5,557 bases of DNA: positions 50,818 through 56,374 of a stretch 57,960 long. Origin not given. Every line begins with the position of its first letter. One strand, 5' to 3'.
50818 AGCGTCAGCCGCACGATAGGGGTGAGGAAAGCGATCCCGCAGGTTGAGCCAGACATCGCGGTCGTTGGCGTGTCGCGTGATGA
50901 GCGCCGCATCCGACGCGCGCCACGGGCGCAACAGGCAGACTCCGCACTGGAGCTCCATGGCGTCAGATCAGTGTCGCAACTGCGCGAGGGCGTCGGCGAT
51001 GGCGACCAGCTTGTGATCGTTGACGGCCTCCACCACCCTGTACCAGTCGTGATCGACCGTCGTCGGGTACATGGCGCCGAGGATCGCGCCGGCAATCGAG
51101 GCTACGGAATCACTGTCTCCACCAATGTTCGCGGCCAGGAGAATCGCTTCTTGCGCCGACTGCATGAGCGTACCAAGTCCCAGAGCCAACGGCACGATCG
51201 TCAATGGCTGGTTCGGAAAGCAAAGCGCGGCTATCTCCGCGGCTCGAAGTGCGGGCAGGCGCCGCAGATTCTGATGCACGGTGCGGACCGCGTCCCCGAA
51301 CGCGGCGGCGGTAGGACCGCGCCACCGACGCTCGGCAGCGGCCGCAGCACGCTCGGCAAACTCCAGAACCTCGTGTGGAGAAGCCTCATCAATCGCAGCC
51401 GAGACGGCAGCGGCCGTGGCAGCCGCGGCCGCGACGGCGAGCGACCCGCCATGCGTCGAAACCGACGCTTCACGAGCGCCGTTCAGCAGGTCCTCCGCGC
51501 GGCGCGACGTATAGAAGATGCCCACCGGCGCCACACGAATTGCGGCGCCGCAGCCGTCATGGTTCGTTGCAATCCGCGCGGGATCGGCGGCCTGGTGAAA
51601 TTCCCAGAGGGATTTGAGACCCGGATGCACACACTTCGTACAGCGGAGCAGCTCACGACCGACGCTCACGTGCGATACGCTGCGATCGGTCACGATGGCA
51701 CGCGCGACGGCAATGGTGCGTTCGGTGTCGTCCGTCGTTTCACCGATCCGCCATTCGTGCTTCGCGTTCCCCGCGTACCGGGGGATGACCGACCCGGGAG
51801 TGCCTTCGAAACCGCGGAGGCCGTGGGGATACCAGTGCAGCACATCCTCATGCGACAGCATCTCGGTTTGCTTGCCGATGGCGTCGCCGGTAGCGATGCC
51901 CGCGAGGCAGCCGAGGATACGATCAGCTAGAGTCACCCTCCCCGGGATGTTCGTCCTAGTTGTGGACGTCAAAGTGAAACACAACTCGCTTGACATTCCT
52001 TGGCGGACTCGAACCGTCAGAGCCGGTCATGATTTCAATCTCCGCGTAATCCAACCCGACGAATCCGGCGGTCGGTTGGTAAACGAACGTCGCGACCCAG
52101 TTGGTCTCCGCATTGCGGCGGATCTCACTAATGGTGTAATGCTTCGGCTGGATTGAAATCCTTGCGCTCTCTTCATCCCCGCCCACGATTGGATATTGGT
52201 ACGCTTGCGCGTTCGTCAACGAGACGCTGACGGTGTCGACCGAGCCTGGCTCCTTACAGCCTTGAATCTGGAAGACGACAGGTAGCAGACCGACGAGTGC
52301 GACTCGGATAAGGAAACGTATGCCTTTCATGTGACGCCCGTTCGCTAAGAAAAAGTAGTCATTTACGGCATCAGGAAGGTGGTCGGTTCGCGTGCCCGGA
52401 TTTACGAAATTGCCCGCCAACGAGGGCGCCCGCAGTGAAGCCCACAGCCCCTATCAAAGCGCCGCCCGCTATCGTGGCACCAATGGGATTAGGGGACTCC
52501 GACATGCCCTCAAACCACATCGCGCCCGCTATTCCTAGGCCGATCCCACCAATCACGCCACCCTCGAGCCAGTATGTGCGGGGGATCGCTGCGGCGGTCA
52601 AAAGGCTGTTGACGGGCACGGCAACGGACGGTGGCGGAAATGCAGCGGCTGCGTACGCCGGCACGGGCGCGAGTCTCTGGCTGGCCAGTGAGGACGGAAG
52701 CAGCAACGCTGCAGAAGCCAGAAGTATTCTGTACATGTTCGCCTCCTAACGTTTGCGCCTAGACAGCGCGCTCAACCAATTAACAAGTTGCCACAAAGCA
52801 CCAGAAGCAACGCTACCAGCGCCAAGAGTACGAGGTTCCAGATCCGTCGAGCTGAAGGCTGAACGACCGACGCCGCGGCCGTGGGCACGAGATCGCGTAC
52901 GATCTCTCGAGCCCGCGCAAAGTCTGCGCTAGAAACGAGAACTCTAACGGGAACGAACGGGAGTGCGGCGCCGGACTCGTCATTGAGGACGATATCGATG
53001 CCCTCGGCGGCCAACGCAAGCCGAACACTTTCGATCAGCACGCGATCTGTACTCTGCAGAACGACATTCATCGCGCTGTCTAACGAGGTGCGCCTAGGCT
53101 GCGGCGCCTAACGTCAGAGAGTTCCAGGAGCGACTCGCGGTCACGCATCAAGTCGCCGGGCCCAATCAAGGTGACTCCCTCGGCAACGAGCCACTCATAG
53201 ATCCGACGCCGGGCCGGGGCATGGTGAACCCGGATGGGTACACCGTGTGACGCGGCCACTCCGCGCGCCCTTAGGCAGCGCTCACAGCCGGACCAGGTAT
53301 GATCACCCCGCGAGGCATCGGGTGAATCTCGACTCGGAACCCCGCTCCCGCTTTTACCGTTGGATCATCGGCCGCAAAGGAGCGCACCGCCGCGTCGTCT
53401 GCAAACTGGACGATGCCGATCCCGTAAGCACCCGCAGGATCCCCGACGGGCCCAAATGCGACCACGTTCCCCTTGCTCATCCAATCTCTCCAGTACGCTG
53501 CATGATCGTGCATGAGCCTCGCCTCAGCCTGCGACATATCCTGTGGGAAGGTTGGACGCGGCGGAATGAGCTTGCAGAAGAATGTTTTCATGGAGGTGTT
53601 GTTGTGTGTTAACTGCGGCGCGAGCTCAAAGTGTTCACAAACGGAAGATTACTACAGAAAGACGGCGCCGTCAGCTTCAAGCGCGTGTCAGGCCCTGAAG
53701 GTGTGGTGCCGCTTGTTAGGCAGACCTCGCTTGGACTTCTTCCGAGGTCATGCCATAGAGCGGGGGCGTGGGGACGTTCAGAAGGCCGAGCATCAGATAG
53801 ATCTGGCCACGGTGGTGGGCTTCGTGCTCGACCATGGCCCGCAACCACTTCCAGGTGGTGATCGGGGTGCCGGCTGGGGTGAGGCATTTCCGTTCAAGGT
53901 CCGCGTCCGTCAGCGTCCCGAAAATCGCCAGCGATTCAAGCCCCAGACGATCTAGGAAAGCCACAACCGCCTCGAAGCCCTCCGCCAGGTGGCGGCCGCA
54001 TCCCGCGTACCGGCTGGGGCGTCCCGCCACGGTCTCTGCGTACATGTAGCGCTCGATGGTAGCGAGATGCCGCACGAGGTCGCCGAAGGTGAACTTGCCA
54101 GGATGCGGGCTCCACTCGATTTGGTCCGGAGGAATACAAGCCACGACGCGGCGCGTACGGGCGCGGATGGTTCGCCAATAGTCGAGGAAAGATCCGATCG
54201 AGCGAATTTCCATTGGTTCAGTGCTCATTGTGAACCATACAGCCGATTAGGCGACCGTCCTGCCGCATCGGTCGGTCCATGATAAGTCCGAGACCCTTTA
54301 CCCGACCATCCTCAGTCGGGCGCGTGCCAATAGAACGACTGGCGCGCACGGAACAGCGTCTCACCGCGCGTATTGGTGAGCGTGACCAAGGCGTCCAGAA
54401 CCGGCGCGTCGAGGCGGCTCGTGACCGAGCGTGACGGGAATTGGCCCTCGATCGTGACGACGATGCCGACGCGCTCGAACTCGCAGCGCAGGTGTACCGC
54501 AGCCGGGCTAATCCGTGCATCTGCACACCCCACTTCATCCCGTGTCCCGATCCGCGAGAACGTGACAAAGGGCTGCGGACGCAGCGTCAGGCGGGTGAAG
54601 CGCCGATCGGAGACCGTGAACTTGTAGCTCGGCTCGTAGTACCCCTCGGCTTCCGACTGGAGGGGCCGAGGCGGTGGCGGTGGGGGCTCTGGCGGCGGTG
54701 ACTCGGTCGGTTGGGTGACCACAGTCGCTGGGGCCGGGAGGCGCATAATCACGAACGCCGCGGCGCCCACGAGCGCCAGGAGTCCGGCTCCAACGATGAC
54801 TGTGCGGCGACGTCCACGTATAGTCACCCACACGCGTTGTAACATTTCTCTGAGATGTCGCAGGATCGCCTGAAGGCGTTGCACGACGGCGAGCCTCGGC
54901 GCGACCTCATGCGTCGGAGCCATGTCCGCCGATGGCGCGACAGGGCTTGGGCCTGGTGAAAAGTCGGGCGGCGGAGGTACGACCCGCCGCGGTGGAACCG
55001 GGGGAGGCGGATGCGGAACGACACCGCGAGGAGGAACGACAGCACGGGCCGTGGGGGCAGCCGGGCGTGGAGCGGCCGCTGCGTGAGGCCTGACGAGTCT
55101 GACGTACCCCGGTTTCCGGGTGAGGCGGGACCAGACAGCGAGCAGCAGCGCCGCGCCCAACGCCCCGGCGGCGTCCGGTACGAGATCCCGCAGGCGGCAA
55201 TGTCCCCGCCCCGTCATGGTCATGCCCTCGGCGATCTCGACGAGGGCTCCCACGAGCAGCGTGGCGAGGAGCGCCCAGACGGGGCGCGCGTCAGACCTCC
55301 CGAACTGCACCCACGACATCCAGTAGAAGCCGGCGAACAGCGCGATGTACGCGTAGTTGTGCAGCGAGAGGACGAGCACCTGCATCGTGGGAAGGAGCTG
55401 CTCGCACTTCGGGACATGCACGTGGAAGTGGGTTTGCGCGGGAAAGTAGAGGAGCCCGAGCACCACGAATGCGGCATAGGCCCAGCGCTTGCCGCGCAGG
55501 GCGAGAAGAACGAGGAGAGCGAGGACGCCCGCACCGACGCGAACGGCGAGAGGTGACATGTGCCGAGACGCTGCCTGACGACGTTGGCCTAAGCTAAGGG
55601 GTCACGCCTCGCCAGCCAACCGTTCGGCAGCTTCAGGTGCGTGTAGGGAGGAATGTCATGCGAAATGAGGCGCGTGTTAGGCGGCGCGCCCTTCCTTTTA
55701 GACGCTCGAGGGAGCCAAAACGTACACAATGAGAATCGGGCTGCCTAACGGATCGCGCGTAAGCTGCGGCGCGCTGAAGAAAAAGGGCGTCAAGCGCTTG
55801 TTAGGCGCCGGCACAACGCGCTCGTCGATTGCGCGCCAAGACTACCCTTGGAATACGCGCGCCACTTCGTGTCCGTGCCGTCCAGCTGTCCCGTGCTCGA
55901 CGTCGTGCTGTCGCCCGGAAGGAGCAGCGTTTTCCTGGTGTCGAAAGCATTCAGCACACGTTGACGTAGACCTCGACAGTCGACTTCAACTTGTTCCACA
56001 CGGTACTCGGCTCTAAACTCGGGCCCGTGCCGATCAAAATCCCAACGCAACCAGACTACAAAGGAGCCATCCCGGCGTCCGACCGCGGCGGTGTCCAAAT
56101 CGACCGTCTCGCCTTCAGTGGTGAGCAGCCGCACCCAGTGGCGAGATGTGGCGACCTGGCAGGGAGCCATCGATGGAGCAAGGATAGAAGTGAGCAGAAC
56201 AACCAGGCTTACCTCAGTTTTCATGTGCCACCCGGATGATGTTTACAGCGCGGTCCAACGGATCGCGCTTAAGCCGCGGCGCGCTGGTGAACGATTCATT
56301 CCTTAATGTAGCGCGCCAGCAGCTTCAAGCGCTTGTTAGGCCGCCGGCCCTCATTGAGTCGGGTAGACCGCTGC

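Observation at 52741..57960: Integron-type gene-cassette array: attC-like hairpins (RYYYAAC...GTTRRRY) follow successive short unrelated ORFs, with no integrase in the window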

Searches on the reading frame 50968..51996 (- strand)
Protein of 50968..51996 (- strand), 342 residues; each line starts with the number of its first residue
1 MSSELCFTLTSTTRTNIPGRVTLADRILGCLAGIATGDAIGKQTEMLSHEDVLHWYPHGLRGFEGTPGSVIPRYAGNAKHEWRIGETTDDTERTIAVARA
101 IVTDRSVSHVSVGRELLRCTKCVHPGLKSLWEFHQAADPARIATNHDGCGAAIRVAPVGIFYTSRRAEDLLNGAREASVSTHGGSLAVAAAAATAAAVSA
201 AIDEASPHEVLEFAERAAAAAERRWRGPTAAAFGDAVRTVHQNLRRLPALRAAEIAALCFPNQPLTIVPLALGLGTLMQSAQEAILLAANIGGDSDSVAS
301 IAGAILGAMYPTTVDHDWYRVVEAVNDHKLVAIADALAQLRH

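Call 9: search_protein_families(library=pfam, proteins=[window:50968-51996:-], max_evalue=0.01)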
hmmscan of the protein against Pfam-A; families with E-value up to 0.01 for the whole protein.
window:50968-51996:- (342 aa): 1 family
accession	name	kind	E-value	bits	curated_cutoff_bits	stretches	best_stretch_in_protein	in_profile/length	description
PF03747.19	ADP_ribosyl_GH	-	1.2e-40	140.5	26.2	1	29-310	1-279/287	ADP-ribosylglycohydrolase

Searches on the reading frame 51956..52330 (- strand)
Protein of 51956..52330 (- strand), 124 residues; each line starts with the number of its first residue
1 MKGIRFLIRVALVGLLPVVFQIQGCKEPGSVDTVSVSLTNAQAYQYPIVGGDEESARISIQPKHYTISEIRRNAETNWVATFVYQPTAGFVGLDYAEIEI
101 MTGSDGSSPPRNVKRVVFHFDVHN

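Call 9: search_protein_families(library=pfam, proteins=[window:51956-52330:-], max_evalue=0.01)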
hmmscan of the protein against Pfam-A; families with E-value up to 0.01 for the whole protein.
window:51956-52330:- (124 aa): 0 families

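Call 68: search_protein_families(library=padloc, proteins=[window:51956-52330:-], max_evalue=0.001)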
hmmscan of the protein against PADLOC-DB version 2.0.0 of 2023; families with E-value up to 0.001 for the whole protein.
window:51956-52330:- (124 aa): 0 families

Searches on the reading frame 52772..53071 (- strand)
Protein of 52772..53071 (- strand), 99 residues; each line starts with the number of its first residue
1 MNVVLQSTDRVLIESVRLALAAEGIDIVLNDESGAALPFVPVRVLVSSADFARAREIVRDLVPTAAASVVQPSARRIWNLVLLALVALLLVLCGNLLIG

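Call 9: search_protein_families(library=pfam, proteins=[window:52772-53071:-], max_evalue=0.01)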
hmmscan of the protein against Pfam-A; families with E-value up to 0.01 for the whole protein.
window:52772-53071:- (99 aa): 1 family
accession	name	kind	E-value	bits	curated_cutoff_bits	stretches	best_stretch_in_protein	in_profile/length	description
PF09413.15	DUF2007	-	1.4e-10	41.6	25.7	1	1-60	1-64/66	Putative prokaryotic signal transducing protein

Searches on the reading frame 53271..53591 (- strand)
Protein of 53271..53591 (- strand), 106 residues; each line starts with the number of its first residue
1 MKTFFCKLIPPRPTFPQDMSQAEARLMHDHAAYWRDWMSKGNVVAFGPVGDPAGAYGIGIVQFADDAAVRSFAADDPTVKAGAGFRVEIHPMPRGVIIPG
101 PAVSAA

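Call 9: search_protein_families(library=pfam, proteins=[window:53271-53591:-], max_evalue=0.01)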
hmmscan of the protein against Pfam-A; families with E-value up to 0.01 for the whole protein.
window:53271-53591:- (106 aa): 1 family
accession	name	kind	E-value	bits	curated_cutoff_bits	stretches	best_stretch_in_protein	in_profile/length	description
PF03795.20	YCII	-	4.2e-12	46.8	24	1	5-92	3-94/95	YCII-related domain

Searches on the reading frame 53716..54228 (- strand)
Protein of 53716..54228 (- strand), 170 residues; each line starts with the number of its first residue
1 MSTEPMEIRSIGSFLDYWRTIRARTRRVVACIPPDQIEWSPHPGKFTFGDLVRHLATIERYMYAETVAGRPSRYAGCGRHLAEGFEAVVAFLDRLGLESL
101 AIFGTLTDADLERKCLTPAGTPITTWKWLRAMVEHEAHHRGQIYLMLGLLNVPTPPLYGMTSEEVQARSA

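Call 9: search_protein_families(library=pfam, proteins=[window:53716-54228:-], max_evalue=0.01)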
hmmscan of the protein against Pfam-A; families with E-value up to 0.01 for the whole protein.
window:53716-54228:- (170 aa): 3 families
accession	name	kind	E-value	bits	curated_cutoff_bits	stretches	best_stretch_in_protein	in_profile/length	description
PF12867.12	DinB_2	-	1.8e-20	74.1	24.8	1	19-143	3-128/128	DinB superfamily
PF05163.17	DinB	-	2.8e-12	47.3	23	1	13-165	7-160/165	DinB family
PF04978.18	MST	-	2.7e-08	34.8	27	1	19-143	7-140/149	Mycothiol-S-transferase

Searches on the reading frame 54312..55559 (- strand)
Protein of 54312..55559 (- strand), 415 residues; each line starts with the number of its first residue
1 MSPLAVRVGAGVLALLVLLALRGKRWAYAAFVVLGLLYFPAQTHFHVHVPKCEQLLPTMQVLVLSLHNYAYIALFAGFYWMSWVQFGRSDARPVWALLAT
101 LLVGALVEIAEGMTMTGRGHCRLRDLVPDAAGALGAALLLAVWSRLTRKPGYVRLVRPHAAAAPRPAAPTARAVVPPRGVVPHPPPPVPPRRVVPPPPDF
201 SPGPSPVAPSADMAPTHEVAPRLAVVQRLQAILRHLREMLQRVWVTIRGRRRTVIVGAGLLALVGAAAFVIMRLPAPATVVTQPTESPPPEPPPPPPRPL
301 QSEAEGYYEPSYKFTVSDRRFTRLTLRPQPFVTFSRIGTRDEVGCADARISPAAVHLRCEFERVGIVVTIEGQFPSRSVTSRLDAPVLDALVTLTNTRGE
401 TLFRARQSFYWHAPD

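Call 9: search_protein_families(library=pfam, proteins=[window:54312-55559:-], max_evalue=0.01)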
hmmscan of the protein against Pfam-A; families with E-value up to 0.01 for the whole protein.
window:54312-55559:- (415 aa): 0 families

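Call 68: search_protein_families(library=padloc, proteins=[window:54312-55559:-], max_evalue=0.001)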
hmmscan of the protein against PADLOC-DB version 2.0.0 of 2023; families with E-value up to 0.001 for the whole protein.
window:54312-55559:- (415 aa): 0 families

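Call 69: search_protein_families(library=pfam, proteins=[window:54312-55559:-], max_evalue=0.1)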
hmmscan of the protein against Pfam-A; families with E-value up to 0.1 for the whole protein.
window:54312-55559:- (415 aa): 2 families
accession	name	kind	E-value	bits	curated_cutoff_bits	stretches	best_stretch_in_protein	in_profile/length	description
PF20154.4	LNT_N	-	0.019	15.6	27.1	1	12-117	20-121/159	Apolipoprotein N-acyltransferase N-terminal domain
PF04892.17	VanZ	-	0.023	15.7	30.1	1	61-142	55-124/126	VanZ like family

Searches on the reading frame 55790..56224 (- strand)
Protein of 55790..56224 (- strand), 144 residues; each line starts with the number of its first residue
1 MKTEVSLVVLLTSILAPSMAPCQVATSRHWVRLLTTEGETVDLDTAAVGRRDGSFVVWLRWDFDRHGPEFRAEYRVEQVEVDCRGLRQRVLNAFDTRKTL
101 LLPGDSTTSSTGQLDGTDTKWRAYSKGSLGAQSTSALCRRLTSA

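Call 9: search_protein_families(library=pfam, proteins=[window:55790-56224:-], max_evalue=0.01)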
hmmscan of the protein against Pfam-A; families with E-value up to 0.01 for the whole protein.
window:55790-56224:- (144 aa): 1 family
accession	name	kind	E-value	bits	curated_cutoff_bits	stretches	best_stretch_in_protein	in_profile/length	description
PF16747.10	Adhesin_E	-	5.2e-06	27.1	23.7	1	30-138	1-108/109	Surface-adhesin protein E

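Call 68: search_protein_families(library=padloc, proteins=[window:55790-56224:-], max_evalue=0.001)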
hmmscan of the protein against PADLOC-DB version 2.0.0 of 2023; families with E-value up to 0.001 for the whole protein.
window:55790-56224:- (144 aa): 0 families
